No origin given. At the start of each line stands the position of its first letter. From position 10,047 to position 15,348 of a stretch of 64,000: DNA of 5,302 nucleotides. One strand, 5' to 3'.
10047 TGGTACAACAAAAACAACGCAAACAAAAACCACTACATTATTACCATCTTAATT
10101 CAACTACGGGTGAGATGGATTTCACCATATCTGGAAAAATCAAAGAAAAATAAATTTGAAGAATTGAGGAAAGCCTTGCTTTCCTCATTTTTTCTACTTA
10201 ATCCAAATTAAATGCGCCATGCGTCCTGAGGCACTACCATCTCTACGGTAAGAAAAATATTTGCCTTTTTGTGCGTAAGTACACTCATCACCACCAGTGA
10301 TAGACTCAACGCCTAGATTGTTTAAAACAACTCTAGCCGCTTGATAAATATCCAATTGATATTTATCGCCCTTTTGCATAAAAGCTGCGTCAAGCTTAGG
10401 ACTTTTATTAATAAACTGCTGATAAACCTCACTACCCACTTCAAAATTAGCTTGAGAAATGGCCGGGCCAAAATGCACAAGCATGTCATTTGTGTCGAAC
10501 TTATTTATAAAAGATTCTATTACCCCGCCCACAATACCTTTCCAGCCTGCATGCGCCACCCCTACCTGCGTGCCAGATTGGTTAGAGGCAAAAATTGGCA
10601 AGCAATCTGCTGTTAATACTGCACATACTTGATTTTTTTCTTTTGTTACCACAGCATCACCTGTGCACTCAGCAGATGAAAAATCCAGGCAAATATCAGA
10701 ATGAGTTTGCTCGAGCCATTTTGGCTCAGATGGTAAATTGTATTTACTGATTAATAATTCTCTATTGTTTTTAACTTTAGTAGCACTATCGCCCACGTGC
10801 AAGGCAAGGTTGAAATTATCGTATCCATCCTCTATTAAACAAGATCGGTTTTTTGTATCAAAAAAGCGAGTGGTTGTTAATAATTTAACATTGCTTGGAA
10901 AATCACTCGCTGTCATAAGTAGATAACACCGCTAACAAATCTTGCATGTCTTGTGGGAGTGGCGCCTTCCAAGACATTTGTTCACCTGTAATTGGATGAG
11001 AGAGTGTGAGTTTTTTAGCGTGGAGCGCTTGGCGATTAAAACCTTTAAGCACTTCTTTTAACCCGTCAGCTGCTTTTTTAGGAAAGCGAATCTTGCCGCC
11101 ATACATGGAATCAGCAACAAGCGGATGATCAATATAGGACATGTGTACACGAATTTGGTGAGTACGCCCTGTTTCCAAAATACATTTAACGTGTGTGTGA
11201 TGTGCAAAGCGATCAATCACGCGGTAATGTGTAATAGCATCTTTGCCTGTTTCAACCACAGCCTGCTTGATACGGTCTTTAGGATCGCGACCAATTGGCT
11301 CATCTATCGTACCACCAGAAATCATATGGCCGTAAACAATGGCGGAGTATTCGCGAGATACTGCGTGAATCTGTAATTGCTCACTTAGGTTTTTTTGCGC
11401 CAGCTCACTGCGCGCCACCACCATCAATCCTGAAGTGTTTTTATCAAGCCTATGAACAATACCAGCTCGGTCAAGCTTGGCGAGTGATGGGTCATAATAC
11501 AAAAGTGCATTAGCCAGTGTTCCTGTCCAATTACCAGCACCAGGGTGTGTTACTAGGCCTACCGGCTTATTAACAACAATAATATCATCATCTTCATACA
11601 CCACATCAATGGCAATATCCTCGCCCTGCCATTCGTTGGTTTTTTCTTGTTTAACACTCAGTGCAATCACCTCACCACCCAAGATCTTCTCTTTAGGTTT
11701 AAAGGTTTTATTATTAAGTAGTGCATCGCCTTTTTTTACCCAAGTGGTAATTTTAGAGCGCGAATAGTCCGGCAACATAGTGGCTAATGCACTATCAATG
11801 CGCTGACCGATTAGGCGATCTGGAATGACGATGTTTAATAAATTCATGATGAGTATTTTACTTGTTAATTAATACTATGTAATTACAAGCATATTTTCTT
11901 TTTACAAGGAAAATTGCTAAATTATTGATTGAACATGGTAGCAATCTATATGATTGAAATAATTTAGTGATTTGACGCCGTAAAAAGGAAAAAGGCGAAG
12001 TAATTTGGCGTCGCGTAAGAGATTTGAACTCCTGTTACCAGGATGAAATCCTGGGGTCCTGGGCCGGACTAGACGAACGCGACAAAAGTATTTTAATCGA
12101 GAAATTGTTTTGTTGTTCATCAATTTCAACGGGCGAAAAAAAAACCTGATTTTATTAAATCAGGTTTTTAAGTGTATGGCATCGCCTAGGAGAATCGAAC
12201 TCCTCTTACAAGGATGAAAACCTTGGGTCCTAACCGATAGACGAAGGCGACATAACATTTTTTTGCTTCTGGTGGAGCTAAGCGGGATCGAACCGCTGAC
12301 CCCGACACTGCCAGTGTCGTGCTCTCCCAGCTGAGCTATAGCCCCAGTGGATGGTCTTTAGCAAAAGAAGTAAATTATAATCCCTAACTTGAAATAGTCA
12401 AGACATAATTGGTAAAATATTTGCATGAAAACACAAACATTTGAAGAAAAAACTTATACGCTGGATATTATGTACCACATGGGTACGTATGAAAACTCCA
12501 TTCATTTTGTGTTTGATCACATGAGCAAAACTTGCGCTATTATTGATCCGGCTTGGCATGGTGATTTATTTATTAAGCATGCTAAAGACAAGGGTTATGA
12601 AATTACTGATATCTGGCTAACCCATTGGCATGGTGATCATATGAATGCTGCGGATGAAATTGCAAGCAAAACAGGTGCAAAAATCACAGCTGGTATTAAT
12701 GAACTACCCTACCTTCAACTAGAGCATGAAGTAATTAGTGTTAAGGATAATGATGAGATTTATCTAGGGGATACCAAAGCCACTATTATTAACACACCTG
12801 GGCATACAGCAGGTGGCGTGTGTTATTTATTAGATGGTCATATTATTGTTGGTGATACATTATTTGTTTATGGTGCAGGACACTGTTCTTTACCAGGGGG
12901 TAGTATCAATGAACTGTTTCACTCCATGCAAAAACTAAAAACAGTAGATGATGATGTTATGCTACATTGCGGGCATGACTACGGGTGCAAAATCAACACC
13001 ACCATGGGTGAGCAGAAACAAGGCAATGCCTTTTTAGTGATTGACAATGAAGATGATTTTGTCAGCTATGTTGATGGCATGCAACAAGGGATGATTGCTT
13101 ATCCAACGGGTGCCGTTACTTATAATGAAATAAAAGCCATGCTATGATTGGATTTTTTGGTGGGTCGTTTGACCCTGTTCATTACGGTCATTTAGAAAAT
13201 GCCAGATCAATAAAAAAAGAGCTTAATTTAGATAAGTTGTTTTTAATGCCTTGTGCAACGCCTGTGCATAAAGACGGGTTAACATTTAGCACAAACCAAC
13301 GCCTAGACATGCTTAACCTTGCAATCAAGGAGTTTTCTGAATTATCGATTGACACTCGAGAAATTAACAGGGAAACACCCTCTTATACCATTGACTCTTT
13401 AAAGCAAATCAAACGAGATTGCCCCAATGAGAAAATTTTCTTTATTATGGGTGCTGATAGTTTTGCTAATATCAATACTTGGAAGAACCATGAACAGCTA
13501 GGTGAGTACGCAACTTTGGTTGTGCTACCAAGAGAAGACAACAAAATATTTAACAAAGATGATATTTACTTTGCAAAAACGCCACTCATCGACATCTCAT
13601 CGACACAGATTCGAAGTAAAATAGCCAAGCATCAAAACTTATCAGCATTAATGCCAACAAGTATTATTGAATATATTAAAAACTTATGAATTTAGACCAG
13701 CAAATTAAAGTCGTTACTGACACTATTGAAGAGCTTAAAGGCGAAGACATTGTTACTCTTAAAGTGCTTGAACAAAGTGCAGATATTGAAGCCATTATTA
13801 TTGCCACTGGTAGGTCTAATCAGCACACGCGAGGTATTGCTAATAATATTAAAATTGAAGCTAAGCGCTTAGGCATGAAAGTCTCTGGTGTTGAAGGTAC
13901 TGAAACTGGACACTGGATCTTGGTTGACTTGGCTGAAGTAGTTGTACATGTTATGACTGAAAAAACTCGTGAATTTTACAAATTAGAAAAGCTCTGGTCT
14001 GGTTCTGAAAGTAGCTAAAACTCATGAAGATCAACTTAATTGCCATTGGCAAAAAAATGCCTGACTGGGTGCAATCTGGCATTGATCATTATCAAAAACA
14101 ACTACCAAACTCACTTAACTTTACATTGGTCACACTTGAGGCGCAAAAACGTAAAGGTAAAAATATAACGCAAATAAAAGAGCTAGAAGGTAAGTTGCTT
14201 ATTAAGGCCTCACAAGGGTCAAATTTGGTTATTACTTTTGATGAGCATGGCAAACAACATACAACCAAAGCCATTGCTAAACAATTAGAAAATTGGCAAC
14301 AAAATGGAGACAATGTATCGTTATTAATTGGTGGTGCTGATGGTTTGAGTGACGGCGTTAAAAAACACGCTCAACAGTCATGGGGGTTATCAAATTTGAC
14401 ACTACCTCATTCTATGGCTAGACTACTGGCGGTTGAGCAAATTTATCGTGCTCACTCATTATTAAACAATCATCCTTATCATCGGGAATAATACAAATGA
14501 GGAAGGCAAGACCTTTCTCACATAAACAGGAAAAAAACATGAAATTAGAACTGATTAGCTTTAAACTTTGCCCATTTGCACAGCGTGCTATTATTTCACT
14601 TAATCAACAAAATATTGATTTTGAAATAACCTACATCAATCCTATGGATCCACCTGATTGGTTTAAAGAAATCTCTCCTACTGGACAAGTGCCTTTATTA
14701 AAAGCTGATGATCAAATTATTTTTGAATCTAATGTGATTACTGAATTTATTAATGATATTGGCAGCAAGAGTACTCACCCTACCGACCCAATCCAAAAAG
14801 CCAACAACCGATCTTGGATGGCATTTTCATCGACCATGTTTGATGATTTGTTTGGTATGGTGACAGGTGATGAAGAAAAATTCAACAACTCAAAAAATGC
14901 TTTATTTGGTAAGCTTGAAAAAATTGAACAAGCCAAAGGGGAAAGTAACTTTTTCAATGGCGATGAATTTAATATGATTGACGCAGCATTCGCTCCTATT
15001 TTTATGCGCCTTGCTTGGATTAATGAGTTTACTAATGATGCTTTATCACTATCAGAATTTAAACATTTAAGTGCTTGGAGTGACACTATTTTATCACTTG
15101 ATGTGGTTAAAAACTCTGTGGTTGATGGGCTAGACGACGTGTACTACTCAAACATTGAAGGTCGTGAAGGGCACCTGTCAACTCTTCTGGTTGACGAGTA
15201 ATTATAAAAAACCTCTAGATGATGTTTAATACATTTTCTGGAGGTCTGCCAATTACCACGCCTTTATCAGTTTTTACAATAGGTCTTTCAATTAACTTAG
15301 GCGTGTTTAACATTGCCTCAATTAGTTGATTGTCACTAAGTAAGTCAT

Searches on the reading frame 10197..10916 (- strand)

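Call 47: search_protein_families(library=pfam, proteins=[window:10197-10916:-], max_evalue=0.001)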
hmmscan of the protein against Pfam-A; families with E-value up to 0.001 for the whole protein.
window:10197-10916:- (240 aa): 1 family
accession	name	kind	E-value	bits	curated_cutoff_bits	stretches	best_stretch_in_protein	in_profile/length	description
PF02578.20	Cu-oxidase_4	-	5.1e-61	206.6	22.9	1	29-238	9-238/238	Multi-copper polyphenol oxidoreductase laccase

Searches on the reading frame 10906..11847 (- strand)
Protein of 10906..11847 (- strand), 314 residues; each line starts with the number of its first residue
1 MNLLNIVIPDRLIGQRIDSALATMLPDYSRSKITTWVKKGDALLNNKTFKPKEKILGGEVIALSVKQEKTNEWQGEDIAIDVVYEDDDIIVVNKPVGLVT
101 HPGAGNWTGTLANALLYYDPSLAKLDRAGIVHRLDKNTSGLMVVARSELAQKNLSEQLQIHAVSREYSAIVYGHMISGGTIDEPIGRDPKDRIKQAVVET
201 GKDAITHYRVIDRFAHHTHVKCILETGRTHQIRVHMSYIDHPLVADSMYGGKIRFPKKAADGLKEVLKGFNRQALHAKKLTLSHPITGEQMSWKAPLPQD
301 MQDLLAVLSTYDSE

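Call 47: search_protein_families(library=pfam, proteins=[window:10906-11847:-], max_evalue=0.001)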
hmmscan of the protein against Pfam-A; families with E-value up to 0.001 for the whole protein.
window:10906-11847:- (314 aa): 2 families
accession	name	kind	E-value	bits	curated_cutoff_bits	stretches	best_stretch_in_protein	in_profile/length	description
PF00849.27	PseudoU_synth_2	-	2.4e-34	119.2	26.8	1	88-237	1-151/152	RNA pseudouridylate synthase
PF01479.30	S4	-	0.00038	20.6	22.8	1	15-61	1-48/48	S4 domain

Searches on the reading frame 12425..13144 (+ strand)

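Call 47: search_protein_families(library=pfam, proteins=[window:12425-13144:+], max_evalue=0.001)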
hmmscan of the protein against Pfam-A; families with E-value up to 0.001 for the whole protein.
window:12425-13144:+ (240 aa): 2 families
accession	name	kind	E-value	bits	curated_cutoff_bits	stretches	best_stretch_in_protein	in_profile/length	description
PF00753.33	Lactamase_B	-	9.9e-14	52.2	22.7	1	35-184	15-196/196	Metallo-beta-lactamase superfamily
PF14597.12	Lactamase_B_5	-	0.00014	21.9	28.4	1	63-154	57-146/199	Metallo-beta-lactamase superfamily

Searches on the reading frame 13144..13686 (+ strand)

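Call 47: search_protein_families(library=pfam, proteins=[window:13144-13686:+], max_evalue=0.001)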
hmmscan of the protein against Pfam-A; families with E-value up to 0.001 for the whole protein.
window:13144-13686:+ (181 aa): 1 family
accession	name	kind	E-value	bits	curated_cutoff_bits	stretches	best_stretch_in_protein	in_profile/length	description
PF01467.32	CTP_transf_like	-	7.7e-24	84.8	21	1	4-158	1-132/133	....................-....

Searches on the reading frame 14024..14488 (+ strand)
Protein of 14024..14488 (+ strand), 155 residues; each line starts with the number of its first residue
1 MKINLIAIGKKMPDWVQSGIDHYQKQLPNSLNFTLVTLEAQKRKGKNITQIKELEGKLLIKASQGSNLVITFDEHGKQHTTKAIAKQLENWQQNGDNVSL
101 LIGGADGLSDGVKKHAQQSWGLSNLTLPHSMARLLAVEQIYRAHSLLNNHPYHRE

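Call 47: search_protein_families(library=pfam, proteins=[window:14024-14488:+], max_evalue=0.001)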
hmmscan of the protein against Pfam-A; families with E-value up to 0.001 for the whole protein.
window:14024-14488:+ (155 aa): 1 family
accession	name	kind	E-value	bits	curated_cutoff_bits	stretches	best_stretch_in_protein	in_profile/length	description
PF02590.22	SPOUT_MTase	-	1.1e-47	162.4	27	1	1-153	1-154/154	Predicted SPOUT methyltransferase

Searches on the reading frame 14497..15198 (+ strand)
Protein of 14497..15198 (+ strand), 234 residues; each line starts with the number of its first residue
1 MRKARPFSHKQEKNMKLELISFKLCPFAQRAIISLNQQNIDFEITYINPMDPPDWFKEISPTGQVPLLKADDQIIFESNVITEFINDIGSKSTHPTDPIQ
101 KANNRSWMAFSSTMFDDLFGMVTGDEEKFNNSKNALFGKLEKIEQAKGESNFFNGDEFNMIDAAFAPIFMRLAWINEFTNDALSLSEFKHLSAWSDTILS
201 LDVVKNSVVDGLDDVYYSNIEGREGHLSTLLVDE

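Call 47: search_protein_families(library=pfam, proteins=[window:14497-15198:+], max_evalue=0.001)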
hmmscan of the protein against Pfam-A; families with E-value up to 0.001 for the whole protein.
window:14497-15198:+ (234 aa): 8 families
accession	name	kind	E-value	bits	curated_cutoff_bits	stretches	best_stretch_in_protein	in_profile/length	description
PF13409.12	GST_N_2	-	6.4e-17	62.4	25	1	25-87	2-69/70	Glutathione S-transferase, N-terminal domain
PF13417.12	GST_N_3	-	3.6e-15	56.5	22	1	19-86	1-68/75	Glutathione S-transferase, N-terminal domain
PF02798.26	GST_N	-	3e-09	37.5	20.9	1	16-86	2-75/76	Glutathione S-transferase, N-terminal domain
PF22441.2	CLIC-like_N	-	1.4e-06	28.9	23.5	1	24-87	18-81/86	CLIC-like N-terminal domain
PF10568.15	Tom37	-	5.1e-05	24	25.1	1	58-118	24-87/124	Outer mitochondrial membrane transport complex protein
PF00043.30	GST_C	-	6.6e-05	23.5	20.7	1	123-201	18-92/93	Glutathione S-transferase, C-terminal domain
PF13410.11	GST_C_2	-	7.8e-05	23.1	24.9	1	133-196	8-68/69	Glutathione S-transferase, C-terminal domain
PF17172.10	GST_N_4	-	0.00027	22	30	1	58-111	27-81/99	Glutathione S-transferase N-terminal domain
